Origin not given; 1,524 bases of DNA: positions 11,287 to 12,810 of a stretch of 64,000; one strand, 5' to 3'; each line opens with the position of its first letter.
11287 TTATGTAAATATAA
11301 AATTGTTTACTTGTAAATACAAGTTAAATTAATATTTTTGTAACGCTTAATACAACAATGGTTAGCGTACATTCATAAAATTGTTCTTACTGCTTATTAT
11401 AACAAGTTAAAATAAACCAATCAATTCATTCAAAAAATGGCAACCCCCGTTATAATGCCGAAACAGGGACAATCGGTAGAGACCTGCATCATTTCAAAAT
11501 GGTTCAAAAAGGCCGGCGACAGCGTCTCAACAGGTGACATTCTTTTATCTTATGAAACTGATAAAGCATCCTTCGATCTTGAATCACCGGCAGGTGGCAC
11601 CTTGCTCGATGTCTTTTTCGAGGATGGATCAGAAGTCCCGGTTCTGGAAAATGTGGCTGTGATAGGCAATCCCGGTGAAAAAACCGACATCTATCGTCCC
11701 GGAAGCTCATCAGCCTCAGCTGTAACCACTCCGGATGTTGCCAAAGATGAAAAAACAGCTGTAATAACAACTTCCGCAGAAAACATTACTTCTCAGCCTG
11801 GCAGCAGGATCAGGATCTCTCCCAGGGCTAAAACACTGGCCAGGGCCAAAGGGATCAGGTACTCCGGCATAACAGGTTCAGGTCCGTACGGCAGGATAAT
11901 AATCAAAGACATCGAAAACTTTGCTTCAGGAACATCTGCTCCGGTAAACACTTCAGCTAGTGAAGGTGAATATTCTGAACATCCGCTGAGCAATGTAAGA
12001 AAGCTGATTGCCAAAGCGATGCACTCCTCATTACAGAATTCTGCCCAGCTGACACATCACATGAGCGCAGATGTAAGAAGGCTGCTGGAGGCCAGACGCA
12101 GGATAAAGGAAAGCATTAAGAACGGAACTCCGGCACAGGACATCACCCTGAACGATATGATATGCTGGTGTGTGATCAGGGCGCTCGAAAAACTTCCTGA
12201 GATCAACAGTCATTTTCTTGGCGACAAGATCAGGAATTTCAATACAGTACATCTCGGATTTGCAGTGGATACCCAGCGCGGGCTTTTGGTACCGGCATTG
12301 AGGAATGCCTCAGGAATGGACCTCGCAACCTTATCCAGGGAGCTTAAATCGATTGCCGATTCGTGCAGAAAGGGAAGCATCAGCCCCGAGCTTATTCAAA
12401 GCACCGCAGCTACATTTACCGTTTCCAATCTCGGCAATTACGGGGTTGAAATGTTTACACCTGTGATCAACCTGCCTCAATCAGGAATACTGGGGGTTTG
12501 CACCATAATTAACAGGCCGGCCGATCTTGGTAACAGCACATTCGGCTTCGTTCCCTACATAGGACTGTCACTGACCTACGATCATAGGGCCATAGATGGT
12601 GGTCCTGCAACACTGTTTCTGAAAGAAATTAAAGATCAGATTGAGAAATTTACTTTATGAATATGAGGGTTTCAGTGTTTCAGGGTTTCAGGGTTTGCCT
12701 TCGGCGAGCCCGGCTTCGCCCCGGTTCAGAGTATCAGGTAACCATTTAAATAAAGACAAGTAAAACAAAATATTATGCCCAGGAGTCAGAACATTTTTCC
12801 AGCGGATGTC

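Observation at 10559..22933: A lipoyl-E2 and a fused E1 alpha-beta dehydrogenase lead a nine-gene sugar-phosphate operon under a divergent GntR regulator, with no E3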

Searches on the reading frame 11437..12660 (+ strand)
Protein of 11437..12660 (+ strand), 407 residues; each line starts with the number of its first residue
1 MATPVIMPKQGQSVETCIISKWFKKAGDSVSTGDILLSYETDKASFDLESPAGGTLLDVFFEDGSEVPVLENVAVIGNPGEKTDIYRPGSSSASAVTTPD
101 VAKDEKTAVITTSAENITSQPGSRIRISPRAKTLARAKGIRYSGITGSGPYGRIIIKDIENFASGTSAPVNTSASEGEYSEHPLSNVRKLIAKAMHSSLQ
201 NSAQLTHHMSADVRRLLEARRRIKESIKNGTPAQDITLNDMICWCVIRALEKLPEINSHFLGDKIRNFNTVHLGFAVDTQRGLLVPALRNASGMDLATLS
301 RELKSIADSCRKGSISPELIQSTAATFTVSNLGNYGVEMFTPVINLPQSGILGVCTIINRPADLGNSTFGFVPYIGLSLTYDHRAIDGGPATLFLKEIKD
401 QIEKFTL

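Call 3: search_protein_families(library=pfam, proteins=[window:11437-12660:+])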
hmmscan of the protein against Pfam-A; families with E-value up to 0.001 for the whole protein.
window:11437-12660:+ (407 aa): 3 families
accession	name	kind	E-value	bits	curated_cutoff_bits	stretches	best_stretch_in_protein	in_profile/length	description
PF00198.28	2-oxoacid_dh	-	1.8e-63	214.5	23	1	177-405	2-227/232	2-oxoacid dehydrogenases acyltransferase (catalytic domain)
PF00364.28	Biotin_lipoyl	-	6.8e-14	51.9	22.1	1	5-75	3-72/73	Biotin-requiring enzyme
PF02817.22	E3_binding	-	2.2e-10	41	23.7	1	125-160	1-36/36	e3 binding domain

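Call 4: search_protein_families(library=ncbifam, proteins=[window:11437-12660:+])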
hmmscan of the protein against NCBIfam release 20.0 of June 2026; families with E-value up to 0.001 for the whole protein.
window:11437-12660:+ (407 aa): 12 families
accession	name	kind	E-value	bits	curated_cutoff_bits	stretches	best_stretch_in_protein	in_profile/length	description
TIGR01349.1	PDHac_trf_mito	equivalog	5.7e-76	256.4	445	1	5-404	2-431/437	pyruvate dehydrogenase complex dihydrolipoamide acetyltransferase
NF008814.0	PRK11854.1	equivalog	3.5e-67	227.3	722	1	3-404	208-631/637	pyruvate dehydrogenase complex dihydrolipoyllysine-residue acetyltransferase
NF004309.0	PRK05704.1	equivalog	1.8e-64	218.6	449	1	2-404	2-400/408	2-oxoglutarate dehydrogenase complex dihydrolipoyllysine-residue succinyltransferase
TIGR02927.1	SucB_Actino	equivalog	1.4e-63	215.6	423.45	2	184-404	347-570/579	2-oxoglutarate dehydrogenase, E2 component, dihydrolipoamide succinyltransferase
TIGR01347.1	sucB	equivalog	1.1e-62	212.6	378.65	1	5-405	3-397/404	dihydrolipoyllysine-residue succinyltransferase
TIGR01348.1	PDHac_trf_long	equivalog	2.6e-53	181.5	552.1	1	7-403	160-580/587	dihydrolipoyllysine-residue acetyltransferase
NF011416.0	PRK14843.1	equivalog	7.8e-45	153.2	429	1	123-404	47-341/347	dihydrolipoamide acetyltransferase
NF008815.0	PRK11857.1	equivalog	2.9e-38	132.1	378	1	124-404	3-301/308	dihydrolipoamide acetyltransferase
NF008907.0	PRK12270.1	equivalog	1.2e-20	73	878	1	133-402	119-361/1241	multifunctional oxoglutarate decarboxylase/oxoglutarate dehydrogenase thiamine pyrophosphate-binding subunit/dihydrolipoyllysine-residue suc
NF011457.0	PRK14875.1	equivalog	2.4e-18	66.3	307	1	1-167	2-130/372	acetoin dehydrogenase dihydrolipoyllysine-residue acetyltransferase subunit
NF008854.0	PRK11892.1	equivalog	1.2e-14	53.9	454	1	1-120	1-122/464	pyruvate dehydrogenase complex E1 component subunit beta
NF040637.1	CatA_like_2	equivalog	3.9e-05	23.4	250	1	234-404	43-202/203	CatA-like O-acetyltransferase, family 2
